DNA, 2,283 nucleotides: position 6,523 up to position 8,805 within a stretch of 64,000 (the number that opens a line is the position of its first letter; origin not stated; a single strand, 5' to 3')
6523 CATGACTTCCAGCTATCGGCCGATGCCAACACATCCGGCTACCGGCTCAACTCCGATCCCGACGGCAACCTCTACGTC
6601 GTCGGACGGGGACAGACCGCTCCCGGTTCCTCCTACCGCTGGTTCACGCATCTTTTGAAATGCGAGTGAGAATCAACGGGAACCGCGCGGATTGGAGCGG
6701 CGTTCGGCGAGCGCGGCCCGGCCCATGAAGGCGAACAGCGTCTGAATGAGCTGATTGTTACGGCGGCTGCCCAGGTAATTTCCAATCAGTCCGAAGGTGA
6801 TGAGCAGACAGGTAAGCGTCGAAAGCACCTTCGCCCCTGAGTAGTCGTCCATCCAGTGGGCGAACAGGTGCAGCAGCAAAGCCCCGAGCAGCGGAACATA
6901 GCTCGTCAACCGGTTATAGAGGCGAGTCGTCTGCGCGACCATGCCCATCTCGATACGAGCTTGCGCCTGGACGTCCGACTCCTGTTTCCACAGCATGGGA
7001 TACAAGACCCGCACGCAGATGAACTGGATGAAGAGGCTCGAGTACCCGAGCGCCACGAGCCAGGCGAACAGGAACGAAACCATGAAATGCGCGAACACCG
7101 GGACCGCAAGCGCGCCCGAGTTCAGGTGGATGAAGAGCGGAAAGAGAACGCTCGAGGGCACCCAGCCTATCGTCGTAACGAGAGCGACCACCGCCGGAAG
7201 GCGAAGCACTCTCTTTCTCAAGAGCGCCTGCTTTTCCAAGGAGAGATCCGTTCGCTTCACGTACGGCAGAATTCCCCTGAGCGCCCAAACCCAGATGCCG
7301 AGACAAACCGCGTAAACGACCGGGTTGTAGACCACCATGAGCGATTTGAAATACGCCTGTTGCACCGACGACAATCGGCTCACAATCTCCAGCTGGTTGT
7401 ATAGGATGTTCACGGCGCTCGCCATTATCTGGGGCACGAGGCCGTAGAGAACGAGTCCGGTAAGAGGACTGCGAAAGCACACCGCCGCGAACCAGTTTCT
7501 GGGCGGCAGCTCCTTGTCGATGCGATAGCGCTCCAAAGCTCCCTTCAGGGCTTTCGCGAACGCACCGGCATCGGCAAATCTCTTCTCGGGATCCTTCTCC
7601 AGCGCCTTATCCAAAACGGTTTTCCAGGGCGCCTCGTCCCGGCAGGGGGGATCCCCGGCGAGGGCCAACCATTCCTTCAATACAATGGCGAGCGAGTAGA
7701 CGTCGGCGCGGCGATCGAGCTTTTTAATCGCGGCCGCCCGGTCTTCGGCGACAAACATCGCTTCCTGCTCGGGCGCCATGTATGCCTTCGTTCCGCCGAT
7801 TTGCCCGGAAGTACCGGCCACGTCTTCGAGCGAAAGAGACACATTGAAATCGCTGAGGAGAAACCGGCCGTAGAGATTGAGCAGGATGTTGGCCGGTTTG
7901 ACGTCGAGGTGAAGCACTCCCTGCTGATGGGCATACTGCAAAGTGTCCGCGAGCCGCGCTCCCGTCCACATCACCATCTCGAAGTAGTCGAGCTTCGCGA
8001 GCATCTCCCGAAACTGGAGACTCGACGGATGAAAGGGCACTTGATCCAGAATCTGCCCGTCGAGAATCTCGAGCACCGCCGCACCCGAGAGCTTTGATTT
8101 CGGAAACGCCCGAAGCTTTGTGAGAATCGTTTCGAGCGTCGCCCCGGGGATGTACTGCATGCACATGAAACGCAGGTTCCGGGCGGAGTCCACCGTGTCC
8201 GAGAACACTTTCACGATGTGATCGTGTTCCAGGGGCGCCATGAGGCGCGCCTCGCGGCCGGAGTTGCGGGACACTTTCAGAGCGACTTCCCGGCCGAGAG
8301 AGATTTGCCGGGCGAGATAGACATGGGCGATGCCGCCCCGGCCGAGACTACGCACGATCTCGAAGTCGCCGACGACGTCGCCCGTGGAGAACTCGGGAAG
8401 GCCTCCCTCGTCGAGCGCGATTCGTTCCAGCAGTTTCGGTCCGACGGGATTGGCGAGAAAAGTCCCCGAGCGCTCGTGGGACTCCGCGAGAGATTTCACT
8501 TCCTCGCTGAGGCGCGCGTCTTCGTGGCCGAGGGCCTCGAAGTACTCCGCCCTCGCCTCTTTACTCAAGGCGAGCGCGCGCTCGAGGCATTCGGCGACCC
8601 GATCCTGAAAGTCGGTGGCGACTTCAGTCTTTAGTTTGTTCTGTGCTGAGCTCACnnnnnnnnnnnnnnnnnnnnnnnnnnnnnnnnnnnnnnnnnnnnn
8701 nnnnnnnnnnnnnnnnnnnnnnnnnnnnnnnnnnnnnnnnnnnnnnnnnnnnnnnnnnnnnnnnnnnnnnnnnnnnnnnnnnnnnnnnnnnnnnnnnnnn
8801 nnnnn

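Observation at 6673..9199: ECF sigma factor gene overlapping a membrane Ser/Thr kinase gene (sigma/kinase pair instead of sigma/anti-sigma)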

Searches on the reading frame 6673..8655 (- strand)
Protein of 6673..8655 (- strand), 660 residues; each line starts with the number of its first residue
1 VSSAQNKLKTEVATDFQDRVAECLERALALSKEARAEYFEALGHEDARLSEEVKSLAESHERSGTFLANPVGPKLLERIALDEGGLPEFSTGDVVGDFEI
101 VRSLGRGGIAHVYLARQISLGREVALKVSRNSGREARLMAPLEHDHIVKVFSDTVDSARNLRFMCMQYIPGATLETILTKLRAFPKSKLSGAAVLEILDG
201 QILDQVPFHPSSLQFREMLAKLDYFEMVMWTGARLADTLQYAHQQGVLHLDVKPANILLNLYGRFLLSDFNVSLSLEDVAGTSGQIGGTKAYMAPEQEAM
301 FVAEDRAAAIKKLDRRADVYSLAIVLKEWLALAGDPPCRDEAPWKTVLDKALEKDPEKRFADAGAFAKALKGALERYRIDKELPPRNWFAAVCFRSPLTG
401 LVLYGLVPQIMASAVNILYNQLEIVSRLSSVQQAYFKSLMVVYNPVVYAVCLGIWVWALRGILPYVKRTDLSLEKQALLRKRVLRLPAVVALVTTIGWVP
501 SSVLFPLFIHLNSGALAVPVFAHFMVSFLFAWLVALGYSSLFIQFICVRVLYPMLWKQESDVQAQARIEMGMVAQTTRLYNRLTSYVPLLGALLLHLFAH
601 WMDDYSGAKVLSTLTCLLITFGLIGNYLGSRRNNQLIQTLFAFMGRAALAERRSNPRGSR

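Call 3: search_protein_families(library=pfam, proteins=[window:6673-8655:-], max_evalue=0.01)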
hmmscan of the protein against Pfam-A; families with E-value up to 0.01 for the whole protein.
window:6673-8655:- (660 aa): 2 families
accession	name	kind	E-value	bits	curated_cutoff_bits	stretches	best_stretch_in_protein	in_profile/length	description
PF00069.31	Pkinase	-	1.1e-23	84.4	31.7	2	234-340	106-199/263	Protein kinase domain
PF07714.23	PK_Tyr_Ser-Thr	-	1.5e-12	47.8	23.1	1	99-336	2-204/258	Protein tyrosine and serine/threonine kinase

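Call 4: search_protein_families(library=ncbifam, proteins=[window:6673-8655:-], max_evalue=0.01)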
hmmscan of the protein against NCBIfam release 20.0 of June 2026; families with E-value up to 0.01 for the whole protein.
window:6673-8655:- (660 aa): 11 families
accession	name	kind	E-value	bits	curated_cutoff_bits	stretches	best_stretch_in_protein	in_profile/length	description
NF033483.0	PknB_PASTA_kin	equivalog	3.8e-34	118.6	450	2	233-341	114-211/563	Stk1 family PASTA domain-containing Ser/Thr kinase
NF047741.1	antiphage_MADS6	equivalog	1.6e-26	93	460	2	8-185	419-589/612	methylation-associated defense system protein kinase MAD6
NF052427.1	StpK7MSMEG_1200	equivalog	4.8e-20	71.6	900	1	234-331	116-204/601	serine/threonine protein kinase StpK7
NF009651.0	PRK13184.1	equivalog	5.9e-19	67.6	839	2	97-182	3-97/932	serine/threonine-protein kinase PknD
NF053615.1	SerThrKinAfsKStmc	equivalog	6.3e-13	48.3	1300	2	227-348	113-223/809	protein serine/threonine kinase AfsK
NF033442.0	BREX_PglW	equivalog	1.6e-10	39.4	990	1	91-331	506-704/1391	BREX system serine/threonine kinase PglW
NF038150.1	lanthi_synth_IV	equivalog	1e-09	37.3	650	1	230-352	302-411/851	class IV lanthionine synthetase LanL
NF038151.1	lanthi_synth_III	equivalog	1.1e-07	30.6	575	1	194-308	302-414/833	class III lanthionine synthetase LanKC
TIGR03903.1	TOMM_kin_cyc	equivalog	2.3e-07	29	705.75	1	236-297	89-160/1267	TOMM system kinase/cyclase fusion protein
NF058632.1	SerThrKinPrkT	equivalog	9.8e-05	21.5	280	1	98-178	23-111/322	serine/threonine protein kinase PrkT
NF043056.1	T4SS_LegK1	equivalog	0.00059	18.5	550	1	193-327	156-281/516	Dot/Icm T4SS effector kinase LegK1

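Call 13: find_related_loci(query=window:6676-8655:-, collection=genome_contigs, flank=6000)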
Query window:6676-8655:- (660 aa) in genome_contigs; peptide patterns used: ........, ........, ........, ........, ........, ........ (x = any residue, [..] = any of these).
31 stretches matched a pattern, but none encodes a relative of the query by tblastn (E <= 1e-3).

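Call 14: find_homologous_proteins(query=window:6676-8655:-, max_evalue=1e-10)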
Query window:6676-8655:- (660 aa): 1084 proteins with E <= 1e-10 among 8000 candidates; the best 120 are listed.
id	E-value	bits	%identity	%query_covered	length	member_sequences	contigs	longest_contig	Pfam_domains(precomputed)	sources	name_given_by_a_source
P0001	0.0e+0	1473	100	100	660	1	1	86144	PF07714.24,PF00069.32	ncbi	-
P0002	8.9e-241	819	58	97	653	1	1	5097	PF07714.24,PF00069.32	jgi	jgi:eukaryotic-like serine/threonine-protein kinase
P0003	3.1e-131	457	39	99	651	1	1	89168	PF07714.24,PF00069.32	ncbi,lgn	-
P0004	7.1e-127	443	42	90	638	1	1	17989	PF07714.24,PF00069.32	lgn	-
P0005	7.1e-125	436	39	95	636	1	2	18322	PF07714.24,PF00069.32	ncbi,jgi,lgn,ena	jgi:serine/threonine protein kinase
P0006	6.8e-122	426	39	96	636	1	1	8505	PF07714.24,PF00069.32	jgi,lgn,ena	-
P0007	5.2e-119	417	36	97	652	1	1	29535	PF07714.24,PF00069.32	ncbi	-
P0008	6.3e-118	413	38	91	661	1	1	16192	PF07714.24,PF00069.32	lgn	-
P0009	3.5e-117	411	38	91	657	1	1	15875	PF07714.24,PF00069.32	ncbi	-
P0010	4.1e-117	411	40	86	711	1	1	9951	PF07714.24,PF00069.32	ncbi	-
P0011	1.7e-114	402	36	96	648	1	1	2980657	PF07714.24,PF00069.32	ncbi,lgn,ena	-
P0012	2.9e-112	395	38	93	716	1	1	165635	PF07714.24,PF00069.32,PF14531.13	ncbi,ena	-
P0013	3.7e-112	394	40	84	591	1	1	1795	PF07714.24,PF00069.32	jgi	jgi:serine/threonine protein kinase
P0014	4.9e-111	391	36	93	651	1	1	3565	PF07714.24,PF00069.32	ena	-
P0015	5.7e-111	390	36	95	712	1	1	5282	PF07714.24,PF00069.32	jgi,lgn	-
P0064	1.7e-72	263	34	77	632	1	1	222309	PF07714.24,PF00069.32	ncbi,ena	-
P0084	3.1e-49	186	29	87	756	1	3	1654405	PF07714.24,PF00069.32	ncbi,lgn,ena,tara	tara:strand:- start:338765 stop:341035 length:2271 start_codon:yes stop_codon:yes gene_type:complete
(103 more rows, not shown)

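Call 15: find_encoding_contigs(protein=P0001, flank=4000, max_places=3)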
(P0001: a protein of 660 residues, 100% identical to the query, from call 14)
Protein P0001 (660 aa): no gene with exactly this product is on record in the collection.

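Call 16: find_encoding_contigs(protein=P0003, flank=5000, max_places=3)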
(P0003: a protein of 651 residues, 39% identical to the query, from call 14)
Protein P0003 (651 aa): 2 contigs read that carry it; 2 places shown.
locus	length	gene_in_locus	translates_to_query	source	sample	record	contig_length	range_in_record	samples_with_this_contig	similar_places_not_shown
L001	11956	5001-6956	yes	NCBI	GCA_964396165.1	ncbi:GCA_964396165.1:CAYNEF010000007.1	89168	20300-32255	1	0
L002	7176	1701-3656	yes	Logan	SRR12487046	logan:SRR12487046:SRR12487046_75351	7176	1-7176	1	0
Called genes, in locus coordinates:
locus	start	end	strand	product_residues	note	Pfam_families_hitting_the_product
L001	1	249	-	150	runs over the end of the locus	PF01668:SmpB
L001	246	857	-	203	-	PF04367:DUF502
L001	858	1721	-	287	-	PF02569:Pantoate_ligase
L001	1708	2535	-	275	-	PF02548:Pantoate_transf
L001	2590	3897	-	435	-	-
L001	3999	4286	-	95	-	-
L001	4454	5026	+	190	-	PF07638:Sigma70_ECF, PF08281:Sigma70_r4_2 (weak)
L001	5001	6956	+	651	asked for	PF00069:Pkinase, PF07714:PK_Tyr_Ser-Thr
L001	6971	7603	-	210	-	PF14273:DUF4360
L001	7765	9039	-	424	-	PF23914:TPR_CcmH_CycH (faint), PF12895:ANAPC3 (faint), PF13181:TPR_8 (faint), PF13424:TPR_12 (faint), PF13428:TPR_14 (faint), PF00515:TPR_1 (faint), PF07719:TPR_2 (faint), PF13432:TPR_16 (faint), +1 more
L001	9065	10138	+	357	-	PF13795:HupE_UreJ_2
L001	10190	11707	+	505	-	PF00106:adh_short (weak), PF13561:adh_short_C2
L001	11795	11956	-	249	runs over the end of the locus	PF14224:DUF4331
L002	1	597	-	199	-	?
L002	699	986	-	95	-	-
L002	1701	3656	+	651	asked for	PF00069:Pkinase, PF07714:PK_Tyr_Ser-Thr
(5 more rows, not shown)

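Call 17: find_encoding_contigs(protein=P0011, flank=5000, max_places=3)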
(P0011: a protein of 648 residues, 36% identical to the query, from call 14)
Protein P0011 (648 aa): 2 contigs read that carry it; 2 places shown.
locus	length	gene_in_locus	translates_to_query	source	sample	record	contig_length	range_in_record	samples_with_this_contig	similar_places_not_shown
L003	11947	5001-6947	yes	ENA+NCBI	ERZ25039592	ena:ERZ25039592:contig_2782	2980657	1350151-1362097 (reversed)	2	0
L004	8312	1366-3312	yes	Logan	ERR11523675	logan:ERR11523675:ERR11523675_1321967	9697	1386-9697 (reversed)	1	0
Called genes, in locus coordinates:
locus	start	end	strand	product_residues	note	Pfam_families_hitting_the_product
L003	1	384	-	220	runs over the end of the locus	-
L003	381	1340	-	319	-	-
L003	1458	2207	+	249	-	-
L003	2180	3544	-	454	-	-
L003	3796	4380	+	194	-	-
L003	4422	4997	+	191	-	PF07638:Sigma70_ECF, PF08281:Sigma70_r4_2, PF04545:Sigma70_r4 (weak)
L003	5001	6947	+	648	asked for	PF00069:Pkinase, PF07714:PK_Tyr_Ser-Thr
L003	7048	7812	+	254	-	-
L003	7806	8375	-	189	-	-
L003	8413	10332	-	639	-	PF11028:TMEM260_N, PF28495:TMEM260_2 (weak)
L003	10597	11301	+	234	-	PF14394:DUF4423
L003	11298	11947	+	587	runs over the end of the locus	-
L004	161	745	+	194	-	-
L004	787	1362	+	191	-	PF07638:Sigma70_ECF, PF08281:Sigma70_r4_2, PF04545:Sigma70_r4 (weak)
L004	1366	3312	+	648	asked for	PF00069:Pkinase, PF07714:PK_Tyr_Ser-Thr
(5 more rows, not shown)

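Call 18: find_encoding_contigs(protein=P0012, flank=4000, max_places=1)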
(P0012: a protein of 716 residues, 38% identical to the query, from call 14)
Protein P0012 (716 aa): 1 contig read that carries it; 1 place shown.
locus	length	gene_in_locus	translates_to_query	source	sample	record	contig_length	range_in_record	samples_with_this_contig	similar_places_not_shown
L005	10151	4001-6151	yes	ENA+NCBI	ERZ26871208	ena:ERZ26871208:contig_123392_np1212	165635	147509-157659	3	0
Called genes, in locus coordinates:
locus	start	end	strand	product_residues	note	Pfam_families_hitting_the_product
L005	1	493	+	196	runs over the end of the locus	-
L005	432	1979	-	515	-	PF04542:Sigma70_r2, PF04545:Sigma70_r4 (faint), PF08281:Sigma70_r4_2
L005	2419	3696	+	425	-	PF00999:Na_H_Exchanger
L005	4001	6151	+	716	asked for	PF07714:PK_Tyr_Ser-Thr, PF14531:Kinase-like (faint), PF00069:Pkinase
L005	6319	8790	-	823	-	PF00089:Trypsin, PF13365:Trypsin_2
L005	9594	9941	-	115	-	PF13646:HEAT_2, PF02985:HEAT (faint)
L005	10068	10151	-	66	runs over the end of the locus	-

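Call 19: find_encoding_contigs(protein=P0064, flank=4000, max_places=1)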
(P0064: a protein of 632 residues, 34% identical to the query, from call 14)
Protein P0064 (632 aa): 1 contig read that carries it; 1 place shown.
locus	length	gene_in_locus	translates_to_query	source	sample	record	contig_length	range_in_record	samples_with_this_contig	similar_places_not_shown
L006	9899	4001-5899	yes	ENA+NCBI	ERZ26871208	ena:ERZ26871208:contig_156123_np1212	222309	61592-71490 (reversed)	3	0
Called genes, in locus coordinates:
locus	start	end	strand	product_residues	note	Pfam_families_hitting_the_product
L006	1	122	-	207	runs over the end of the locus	PF04542:Sigma70_r2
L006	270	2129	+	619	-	PF00069:Pkinase, PF07714:PK_Tyr_Ser-Thr, PF03109:ABC1 (weak), PF11845:Tll0287-like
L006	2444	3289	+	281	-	-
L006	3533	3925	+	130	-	-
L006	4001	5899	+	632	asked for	PF00069:Pkinase, PF07714:PK_Tyr_Ser-Thr, PF00069:Pkinase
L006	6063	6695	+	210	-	-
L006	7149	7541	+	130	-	PF02599:CsrA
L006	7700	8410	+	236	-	PF04945:YHS (weak)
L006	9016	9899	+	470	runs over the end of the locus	PF08811:DUF1800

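Call 20: find_encoding_contigs(protein=P0084, flank=4000, max_places=1)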
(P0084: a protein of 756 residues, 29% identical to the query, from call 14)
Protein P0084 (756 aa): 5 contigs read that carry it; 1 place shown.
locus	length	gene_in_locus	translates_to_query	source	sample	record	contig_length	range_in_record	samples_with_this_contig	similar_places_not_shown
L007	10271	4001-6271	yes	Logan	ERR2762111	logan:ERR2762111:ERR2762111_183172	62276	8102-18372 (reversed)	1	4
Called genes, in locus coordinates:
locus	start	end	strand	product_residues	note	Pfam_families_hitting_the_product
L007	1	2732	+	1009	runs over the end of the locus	PF00989:PAS (weak), PF08448:PAS_4, PF08448:PAS_4, PF13426:PAS_9, PF00512:HisKA, PF02518:HATPase_c, PF00072:Response_reg, PF01627:Hpt, +1 more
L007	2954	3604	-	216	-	PF04542:Sigma70_r2 (weak), PF08281:Sigma70_r4_2, PF04545:Sigma70_r4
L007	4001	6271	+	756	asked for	PF00069:Pkinase (weak), PF07714:PK_Tyr_Ser-Thr, PF00069:Pkinase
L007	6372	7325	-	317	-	PF00551:Formyl_trans_N, PF02911:Formyl_trans_C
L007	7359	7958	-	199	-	PF07638:Sigma70_ECF (weak), PF04542:Sigma70_r2 (faint), PF04545:Sigma70_r4, PF08281:Sigma70_r4_2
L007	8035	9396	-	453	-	PF00202:Aminotran_3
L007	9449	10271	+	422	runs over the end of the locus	PF05496:RuvB_N, PF07728:AAA_5 (weak), PF00004:AAA, PF17864:AAA_lid_4, PF05491:WHD_RuvB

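Call 21: find_encoding_contigs(protein=P0007, flank=4000, max_places=1)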
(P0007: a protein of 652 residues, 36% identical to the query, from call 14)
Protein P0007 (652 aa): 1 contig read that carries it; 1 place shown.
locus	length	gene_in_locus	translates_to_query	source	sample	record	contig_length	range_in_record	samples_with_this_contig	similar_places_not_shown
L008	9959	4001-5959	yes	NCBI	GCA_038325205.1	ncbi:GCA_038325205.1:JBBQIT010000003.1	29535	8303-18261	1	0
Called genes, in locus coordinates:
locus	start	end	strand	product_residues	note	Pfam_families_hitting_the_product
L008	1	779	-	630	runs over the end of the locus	PF03169:OPT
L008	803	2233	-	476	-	-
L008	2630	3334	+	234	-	-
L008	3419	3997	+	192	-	PF07638:Sigma70_ECF, PF08281:Sigma70_r4_2, PF04545:Sigma70_r4 (weak)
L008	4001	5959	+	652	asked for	PF00069:Pkinase, PF07714:PK_Tyr_Ser-Thr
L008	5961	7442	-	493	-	-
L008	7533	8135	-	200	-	-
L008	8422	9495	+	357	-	-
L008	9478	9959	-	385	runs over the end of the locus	-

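Call 27: find_related_loci(query=A1, collection=genome_contigs, flank=5000)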
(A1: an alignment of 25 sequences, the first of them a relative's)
Query A1 (660 aa) in genome_contigs; peptide patterns used: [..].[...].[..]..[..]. (x = any residue, [..] = any of these).
600 stretches matched a pattern (row limit reached: there are more); 573 encode a relative of the query (tblastn E <= 1e-3); the best 80 are kept; 80 distinct loci.
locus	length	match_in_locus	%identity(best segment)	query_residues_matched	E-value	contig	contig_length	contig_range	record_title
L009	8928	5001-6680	32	51-599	7e-76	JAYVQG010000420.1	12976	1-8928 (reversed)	MAG: Limnoglobus sp. isolate GL72_UP_concoct_246 GL72_UP_concoct_246_419, whole genome shotgun sequence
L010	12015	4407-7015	32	67-590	5e-71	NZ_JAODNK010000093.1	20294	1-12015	MAG: Nocardia sp. isolate RYN_116 scaffold_2342892, whole genome shotgun sequence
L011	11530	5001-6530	33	86-560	4e-70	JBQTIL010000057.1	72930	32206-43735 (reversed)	MAG: Planctomycetaceae bacterium isolate SAR62 c_000000458247, whole genome shotgun sequence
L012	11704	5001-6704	30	50-592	6e-69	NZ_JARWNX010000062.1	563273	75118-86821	Nocardia cyriacigeorgica strain 915492502 915492502.N.cyriacigeorgica_ctg_0062, whole genome shotgun sequence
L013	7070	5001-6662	32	36-566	4e-68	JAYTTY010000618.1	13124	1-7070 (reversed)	MAG: Zavarzinella sp. isolate GFS_5468 GFS_5468_617, whole genome shotgun sequence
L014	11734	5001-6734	31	49-591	8e-67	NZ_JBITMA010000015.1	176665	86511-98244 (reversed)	Nocardia sp. NPDC049526 NPDC049526_152_E6.ctg-0015, whole genome shotgun sequence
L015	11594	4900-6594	31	88-628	1e-66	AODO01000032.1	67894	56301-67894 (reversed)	Rhodococcus triatomae BKS 15-14 Contig0032, whole genome shotgun sequence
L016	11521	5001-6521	32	86-555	1e-65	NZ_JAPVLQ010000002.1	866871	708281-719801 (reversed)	Rhodococcus sp. H36-A4 NODE_2_length_866871_cov_34.187347, whole genome shotgun sequence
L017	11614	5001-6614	32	92-595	1e-64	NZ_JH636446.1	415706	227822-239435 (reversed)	Zavarzinella formosa DSM 19928 Scaffold8, whole genome shotgun sequence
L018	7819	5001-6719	32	68-593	4e-62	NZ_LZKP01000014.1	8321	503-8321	Mycobacterium sp. E740 contig_110, whole genome shotgun sequence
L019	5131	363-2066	30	48-591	2e-61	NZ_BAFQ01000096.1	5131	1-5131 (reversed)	Nocardia aobensis NBRC 100429, whole genome shotgun sequence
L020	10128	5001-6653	30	83-599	6e-59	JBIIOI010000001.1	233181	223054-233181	MAG: Planctomycetaceae bacterium isolate ME2002-09-27pf_3300034103_group1_bin91 Rohwer_bin1760_scaffold_10_c1, whole gen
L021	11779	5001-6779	30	87-645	1e-58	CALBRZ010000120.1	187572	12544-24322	MAG TPA_asm: uncultured Planctomycetales bacterium isolate SRR5251193_bin.32_CONCOCT_v1.1_MAG genome assembly, contig: E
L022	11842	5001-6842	30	72-653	2e-58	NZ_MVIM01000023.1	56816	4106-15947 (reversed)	Mycolicibacterium tusciae strain DSM 44338 NODE_23_length_56816_cov_62.0614, whole genome shotgun sequence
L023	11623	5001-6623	31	89-597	5e-53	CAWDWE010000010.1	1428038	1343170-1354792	MAG: Pirellulaceae bacterium isolate MFD05684.bin.1.174 genome assembly, contig: contig_28620, whole genome shotgun sequ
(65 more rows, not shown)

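Call 69: find_related_loci(query=A5, collection=metagenome_contigs, flank=4000)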
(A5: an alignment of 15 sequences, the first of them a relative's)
Query A5 (660 aa) in metagenome_contigs; peptide patterns used: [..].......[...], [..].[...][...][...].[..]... (x = any residue, [..] = any of these).
557 stretches matched a pattern; 497 encode a relative of the query (tblastn E <= 1e-3); the best 80 are kept; 80 distinct loci.
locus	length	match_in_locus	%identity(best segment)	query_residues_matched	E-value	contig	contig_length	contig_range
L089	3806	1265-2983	42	19-606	1e-135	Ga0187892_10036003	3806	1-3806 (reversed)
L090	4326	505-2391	38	39-645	7e-130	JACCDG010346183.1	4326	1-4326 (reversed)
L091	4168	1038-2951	38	2-645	5e-126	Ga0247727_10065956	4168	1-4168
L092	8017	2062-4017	35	5-646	8e-120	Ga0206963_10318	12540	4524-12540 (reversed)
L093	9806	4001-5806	38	89-656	9e-112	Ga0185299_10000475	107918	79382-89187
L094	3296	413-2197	37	2-628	1e-114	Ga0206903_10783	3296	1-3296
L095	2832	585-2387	38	90-656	1e-115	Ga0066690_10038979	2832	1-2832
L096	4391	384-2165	36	83-652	5e-110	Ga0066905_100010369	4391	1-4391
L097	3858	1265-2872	39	92-595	1e-107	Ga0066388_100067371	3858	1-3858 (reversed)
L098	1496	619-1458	47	17-301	8e-74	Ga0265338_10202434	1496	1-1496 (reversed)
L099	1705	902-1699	46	46-301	4e-62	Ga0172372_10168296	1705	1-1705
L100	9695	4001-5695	28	48-595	1e-52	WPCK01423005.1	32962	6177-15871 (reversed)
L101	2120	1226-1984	37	87-343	7e-36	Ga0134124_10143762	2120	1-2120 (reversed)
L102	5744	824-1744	33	82-375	1e-31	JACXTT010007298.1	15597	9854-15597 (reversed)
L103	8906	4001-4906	30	95-403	4e-30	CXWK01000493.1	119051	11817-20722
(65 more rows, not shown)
